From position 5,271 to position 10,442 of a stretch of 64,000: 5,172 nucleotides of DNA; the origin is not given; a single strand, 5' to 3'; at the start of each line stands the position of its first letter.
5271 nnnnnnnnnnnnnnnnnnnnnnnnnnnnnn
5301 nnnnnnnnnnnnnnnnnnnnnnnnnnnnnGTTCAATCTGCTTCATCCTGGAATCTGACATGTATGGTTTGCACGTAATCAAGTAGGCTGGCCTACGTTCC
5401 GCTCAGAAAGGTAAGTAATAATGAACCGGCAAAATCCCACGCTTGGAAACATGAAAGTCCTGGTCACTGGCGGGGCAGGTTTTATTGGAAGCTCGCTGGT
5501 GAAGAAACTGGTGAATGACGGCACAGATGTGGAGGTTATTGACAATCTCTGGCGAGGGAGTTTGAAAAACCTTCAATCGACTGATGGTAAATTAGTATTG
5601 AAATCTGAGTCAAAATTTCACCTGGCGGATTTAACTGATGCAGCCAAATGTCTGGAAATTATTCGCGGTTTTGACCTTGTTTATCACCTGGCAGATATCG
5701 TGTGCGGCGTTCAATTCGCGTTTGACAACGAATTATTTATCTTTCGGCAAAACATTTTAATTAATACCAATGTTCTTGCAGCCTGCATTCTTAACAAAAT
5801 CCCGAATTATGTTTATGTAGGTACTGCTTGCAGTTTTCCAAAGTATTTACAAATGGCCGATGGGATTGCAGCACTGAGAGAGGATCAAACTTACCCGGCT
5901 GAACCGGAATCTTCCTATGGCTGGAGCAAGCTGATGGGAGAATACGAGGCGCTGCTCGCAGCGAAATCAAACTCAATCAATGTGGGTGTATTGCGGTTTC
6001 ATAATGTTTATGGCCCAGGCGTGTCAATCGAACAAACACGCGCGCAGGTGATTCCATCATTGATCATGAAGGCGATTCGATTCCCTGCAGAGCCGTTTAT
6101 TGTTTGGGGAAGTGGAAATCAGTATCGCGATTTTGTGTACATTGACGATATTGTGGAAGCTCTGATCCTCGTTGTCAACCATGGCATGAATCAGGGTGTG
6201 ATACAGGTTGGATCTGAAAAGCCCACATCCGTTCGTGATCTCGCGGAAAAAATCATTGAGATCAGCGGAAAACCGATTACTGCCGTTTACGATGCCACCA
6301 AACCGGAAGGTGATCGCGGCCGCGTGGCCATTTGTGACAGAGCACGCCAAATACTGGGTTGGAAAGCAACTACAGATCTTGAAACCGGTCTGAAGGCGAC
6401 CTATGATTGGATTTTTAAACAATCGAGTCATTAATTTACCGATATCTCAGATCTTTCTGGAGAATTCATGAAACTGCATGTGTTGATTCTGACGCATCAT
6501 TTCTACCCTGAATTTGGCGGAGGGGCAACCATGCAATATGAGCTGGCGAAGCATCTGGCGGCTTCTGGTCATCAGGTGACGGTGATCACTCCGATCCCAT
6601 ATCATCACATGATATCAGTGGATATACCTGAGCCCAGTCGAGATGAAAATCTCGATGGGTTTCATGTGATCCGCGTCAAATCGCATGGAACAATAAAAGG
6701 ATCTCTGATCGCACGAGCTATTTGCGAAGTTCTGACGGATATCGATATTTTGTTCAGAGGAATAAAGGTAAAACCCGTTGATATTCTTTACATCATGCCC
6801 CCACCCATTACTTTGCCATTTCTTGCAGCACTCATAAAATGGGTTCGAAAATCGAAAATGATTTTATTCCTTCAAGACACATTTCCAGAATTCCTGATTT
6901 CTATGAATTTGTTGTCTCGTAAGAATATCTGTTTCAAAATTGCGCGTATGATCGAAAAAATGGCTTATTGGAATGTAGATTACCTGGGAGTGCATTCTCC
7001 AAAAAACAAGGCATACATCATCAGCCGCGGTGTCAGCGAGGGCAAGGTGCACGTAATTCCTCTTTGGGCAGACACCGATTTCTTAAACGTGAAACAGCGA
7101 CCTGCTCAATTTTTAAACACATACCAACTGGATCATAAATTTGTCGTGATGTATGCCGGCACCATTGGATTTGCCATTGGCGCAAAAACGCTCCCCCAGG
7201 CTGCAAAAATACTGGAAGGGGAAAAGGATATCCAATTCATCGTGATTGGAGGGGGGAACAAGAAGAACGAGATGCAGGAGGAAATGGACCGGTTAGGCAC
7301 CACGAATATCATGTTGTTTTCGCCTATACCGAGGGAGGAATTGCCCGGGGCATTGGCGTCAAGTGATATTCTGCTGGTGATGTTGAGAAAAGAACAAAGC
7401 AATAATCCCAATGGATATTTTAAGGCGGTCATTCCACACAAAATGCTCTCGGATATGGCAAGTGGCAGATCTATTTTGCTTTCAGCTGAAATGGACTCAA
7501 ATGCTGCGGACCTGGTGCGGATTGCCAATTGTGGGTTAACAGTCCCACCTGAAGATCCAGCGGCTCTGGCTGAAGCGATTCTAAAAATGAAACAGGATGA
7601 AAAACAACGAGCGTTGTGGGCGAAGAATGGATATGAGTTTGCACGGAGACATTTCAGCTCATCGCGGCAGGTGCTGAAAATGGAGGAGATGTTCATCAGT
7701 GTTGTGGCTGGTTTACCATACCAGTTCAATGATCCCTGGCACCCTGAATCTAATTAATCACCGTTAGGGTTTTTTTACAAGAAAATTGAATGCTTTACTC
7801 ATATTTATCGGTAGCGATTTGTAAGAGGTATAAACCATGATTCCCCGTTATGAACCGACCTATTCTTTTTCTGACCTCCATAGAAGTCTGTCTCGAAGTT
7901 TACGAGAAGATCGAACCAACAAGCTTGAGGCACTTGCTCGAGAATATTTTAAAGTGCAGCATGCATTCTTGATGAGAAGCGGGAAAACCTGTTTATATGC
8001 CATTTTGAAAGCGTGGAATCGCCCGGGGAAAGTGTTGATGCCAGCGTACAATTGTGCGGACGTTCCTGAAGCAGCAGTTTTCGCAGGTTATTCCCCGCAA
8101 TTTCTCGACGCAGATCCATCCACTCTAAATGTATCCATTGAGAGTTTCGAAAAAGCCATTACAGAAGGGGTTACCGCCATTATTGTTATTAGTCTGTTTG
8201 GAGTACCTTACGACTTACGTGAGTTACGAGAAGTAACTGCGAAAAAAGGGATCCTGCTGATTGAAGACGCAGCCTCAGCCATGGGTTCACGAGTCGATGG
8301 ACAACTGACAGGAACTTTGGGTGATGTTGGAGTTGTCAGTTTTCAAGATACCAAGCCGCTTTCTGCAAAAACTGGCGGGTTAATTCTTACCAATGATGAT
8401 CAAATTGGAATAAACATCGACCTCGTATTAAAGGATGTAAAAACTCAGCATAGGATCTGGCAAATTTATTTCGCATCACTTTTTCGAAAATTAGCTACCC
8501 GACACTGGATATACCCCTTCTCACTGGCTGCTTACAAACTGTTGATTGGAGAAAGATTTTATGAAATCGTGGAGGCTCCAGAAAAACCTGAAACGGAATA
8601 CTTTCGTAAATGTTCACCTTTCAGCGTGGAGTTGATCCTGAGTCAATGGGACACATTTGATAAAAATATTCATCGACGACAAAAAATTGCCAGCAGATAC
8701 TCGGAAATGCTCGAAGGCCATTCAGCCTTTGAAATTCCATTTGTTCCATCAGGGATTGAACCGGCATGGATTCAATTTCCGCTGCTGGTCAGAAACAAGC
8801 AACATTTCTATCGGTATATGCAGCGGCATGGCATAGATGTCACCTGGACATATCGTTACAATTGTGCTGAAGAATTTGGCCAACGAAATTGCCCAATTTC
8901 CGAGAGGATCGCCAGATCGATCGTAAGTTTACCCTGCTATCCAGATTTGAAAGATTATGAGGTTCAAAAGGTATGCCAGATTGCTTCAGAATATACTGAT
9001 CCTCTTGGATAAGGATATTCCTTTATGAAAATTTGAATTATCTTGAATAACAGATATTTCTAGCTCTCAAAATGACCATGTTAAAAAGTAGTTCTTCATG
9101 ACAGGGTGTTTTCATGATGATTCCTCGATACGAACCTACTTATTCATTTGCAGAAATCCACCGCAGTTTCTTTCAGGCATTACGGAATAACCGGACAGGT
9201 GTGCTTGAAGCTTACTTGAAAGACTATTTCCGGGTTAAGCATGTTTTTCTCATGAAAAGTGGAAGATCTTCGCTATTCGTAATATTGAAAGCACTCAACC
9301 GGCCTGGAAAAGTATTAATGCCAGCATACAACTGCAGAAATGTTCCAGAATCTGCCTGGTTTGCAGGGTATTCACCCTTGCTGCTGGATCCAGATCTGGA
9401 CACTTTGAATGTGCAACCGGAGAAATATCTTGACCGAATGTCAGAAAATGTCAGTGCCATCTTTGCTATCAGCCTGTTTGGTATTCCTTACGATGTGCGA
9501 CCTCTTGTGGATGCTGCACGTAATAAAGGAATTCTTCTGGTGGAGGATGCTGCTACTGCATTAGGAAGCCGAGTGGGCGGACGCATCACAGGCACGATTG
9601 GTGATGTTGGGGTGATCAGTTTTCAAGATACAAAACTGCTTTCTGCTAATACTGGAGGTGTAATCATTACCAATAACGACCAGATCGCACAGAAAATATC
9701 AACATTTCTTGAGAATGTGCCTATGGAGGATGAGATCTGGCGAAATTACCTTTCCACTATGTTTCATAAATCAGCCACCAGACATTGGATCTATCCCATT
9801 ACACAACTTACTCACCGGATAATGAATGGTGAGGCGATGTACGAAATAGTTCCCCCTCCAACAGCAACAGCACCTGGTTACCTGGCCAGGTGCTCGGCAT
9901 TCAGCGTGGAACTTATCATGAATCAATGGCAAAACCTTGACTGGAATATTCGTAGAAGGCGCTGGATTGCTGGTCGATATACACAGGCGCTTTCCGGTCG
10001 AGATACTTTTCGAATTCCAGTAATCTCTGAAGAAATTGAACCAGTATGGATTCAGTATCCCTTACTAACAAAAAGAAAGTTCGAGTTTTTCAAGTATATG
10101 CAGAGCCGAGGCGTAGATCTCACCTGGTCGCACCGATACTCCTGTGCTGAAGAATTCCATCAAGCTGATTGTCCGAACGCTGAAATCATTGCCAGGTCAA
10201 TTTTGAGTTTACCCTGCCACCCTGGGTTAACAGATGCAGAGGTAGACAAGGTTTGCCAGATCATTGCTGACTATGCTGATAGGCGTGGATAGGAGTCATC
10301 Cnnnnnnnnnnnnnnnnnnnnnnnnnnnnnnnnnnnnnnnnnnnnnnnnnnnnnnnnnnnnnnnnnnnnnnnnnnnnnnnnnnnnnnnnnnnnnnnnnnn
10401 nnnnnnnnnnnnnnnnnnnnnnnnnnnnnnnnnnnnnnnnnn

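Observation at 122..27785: Glycan-assembly island that encodes its own Thr/Pro-rich exported proteins: a candidate protein O-glycosylation system like an S-layer glycan locus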

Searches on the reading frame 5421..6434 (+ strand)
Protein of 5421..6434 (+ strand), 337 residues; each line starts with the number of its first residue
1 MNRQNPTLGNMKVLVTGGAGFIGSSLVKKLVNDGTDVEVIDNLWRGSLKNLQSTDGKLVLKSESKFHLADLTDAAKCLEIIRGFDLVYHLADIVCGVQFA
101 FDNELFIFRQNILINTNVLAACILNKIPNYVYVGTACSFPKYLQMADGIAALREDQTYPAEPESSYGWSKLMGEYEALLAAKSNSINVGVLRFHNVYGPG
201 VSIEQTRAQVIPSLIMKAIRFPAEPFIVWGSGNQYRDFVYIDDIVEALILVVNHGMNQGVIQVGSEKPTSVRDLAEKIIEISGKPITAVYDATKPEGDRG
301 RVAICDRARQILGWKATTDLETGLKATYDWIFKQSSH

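Call 4: search_protein_families(library=pfam, proteins=[window:5421-6434:+], max_evalue=0.01)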
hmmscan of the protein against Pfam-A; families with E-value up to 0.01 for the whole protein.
window:5421-6434:+ (337 aa): 6 families
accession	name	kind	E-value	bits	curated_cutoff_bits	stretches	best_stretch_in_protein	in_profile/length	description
PF01370.27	Epimerase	-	3.2e-48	164.7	20.9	1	13-264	1-240/240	NAD dependent epimerase/dehydratase family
PF16363.11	GDP_Man_Dehyd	-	3.3e-31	109.4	27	1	14-326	1-331/332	GDP-mannose 4,6 dehydratase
PF01073.25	3Beta_HSD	-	1.3e-19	70.7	22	1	14-253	1-230/280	3-beta hydroxysteroid dehydrogenase/isomerase family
PF02719.21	Polysacc_synt_2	-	9.2e-14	51.7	20.2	1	13-135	1-128/293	Polysaccharide biosynthesis protein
PF07993.18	NAD_binding_4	-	1.4e-08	34.6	20.1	1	15-202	1-213/258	Male sterility protein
PF04321.23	RmlD_sub_bind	-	1.4e-07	31.3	27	1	11-284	1-233/287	RmlD substrate binding domain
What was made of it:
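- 5421..6434 (+): NAD-dependent sugar epimerase/dehydratase. Epimerase 164.7 bits (call 4).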

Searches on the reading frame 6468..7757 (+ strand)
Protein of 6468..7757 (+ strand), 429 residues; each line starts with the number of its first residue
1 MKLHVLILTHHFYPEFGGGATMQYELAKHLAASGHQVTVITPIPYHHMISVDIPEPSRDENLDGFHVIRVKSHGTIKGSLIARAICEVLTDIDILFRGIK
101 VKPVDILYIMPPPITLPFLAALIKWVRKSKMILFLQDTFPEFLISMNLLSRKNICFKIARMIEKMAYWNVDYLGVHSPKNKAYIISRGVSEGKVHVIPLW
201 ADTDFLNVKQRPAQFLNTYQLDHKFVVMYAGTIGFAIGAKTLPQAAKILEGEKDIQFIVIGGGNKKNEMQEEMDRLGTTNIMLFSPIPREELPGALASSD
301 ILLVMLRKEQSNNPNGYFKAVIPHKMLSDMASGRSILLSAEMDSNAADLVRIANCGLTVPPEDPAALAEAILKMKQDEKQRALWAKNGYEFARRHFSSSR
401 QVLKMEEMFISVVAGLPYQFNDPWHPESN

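Call 4: search_protein_families(library=pfam, proteins=[window:6468-7757:+], max_evalue=0.01)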
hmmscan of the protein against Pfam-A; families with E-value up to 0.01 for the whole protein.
window:6468-7757:+ (429 aa): 5 families
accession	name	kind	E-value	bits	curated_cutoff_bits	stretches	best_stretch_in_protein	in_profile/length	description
PF00534.26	Glycos_transf_1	-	6e-14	52.4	26.4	1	223-390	14-171/172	Glycosyl transferases group 1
PF13692.12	Glyco_trans_1_4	-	4.8e-12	46.8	27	1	226-376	3-141/142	Glycosyl transferases group 1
PF13439.12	Glyco_transf_4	-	1.4e-11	45.2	28.5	1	16-204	1-169/170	Glycosyltransferase Family 4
PF13579.12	Glyco_trans_4_4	-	3.4e-11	44.2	29.7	1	17-200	1-158/158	Glycosyl transferase 4-like domain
PF08323.17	Glyco_transf_5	-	0.0074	16.5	22.7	0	4-43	1-42/239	Starch synthase catalytic domain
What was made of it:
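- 6468..7757 (+): GT4 glycosyltransferase. Glycos_transf_1 52.4 bits and Glyco_transf_4 45.2 bits (call 4).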

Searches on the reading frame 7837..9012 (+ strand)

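Call 4: search_protein_families(library=pfam, proteins=[window:7837-9012:+], max_evalue=0.01)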
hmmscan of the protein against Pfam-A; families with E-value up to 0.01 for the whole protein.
window:7837-9012:+ (391 aa): 1 family
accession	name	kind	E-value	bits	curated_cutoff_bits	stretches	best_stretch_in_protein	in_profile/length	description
PF01041.23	DegT_DnrJ_EryC1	-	1.2e-52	179.8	19.8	2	25-192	24-193/360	DegT/DnrJ/EryC1/StrS aminotransferase family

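Call 7: search_protein_families(library=ncbifam, proteins=[window:7837-9012:+], max_evalue=0.01)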
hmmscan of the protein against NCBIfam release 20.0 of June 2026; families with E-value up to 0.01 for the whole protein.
window:7837-9012:+ (391 aa): 8 families
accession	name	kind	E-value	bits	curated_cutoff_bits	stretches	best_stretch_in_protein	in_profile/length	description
TIGR03588.1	PseC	equivalog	3.7e-35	121.6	423.5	2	27-197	32-210/380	UDP-4-amino-4,6-dideoxy-N-acetyl-beta-L-altrosamine transaminase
NF008687.0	PRK11706.1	equivalog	2.2e-33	115.6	375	2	27-190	33-198/375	dTDP-4-amino-4,6-dideoxygalactose transaminase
TIGR04181.1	NHT_00031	hypoth_equivalog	2.5e-30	105.6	420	2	28-206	33-229/359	LegC family aminotransferase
TIGR04427.1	PLP_DesI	equivalog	1.7e-27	96.5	650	1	36-191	63-218/390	dTDP-4-dehydro-6-deoxyglucose aminotransferase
NF008658.2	PRK11658.1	equivalog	1.1e-24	86.9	631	1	27-192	35-201/379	UDP-4-amino-4-deoxy-L-arabinose aminotransferase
NF011936.0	PRK15407.1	equivalog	1.2e-23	83.5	423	1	83-190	133-240/440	lipopolysaccharide biosynthesis protein RfbH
TIGR02379.1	ECA_wecE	subfamily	1.1e-22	80.4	434.85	1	37-193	43-202/376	dTDP-4-amino-4,6-dideoxy-D-glucose transaminase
NF000586.1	PRK00011.1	subfamily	1.2e-05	24.2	335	1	83-195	127-241/404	serine hydroxymethyltransferase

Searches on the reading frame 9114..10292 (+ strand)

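Call 4: search_protein_families(library=pfam, proteins=[window:9114-10292:+], max_evalue=0.01)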
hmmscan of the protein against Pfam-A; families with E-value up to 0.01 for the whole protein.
window:9114-10292:+ (392 aa): 1 family
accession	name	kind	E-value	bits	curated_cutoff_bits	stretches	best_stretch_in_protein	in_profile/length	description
PF01041.23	DegT_DnrJ_EryC1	-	1.7e-48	166.2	19.8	1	28-384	26-359/360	DegT/DnrJ/EryC1/StrS aminotransferase family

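Call 7: search_protein_families(library=ncbifam, proteins=[window:9114-10292:+], max_evalue=0.01)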
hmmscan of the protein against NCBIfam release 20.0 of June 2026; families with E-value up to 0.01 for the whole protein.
window:9114-10292:+ (392 aa): 8 families
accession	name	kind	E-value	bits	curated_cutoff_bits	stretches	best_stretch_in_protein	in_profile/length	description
TIGR03588.1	PseC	equivalog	1.3e-31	109.9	423.5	1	30-385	34-377/380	UDP-4-amino-4,6-dideoxy-N-acetyl-beta-L-altrosamine transaminase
TIGR04181.1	NHT_00031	hypoth_equivalog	8.4e-29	100.5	420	1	31-196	35-218/359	LegC family aminotransferase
TIGR04427.1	PLP_DesI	equivalog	1.6e-25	90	650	1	31-198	57-224/390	dTDP-4-dehydro-6-deoxyglucose aminotransferase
NF008687.0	PRK11706.1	equivalog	1.1e-24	86.9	375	1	32-195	37-202/375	dTDP-4-amino-4,6-dideoxygalactose transaminase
NF008658.2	PRK11658.1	equivalog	1.1e-22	80.2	631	1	30-196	37-204/379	UDP-4-amino-4-deoxy-L-arabinose aminotransferase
NF011936.0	PRK15407.1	equivalog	5.3e-21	74.8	423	1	32-198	71-247/440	lipopolysaccharide biosynthesis protein RfbH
TIGR02379.1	ECA_wecE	subfamily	1.5e-16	60.2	434.85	1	32-195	37-203/376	dTDP-4-amino-4,6-dideoxy-D-glucose transaminase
NF000586.1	PRK00011.1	subfamily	0.002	16.9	335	1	116-197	161-242/404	serine hydroxymethyltransferase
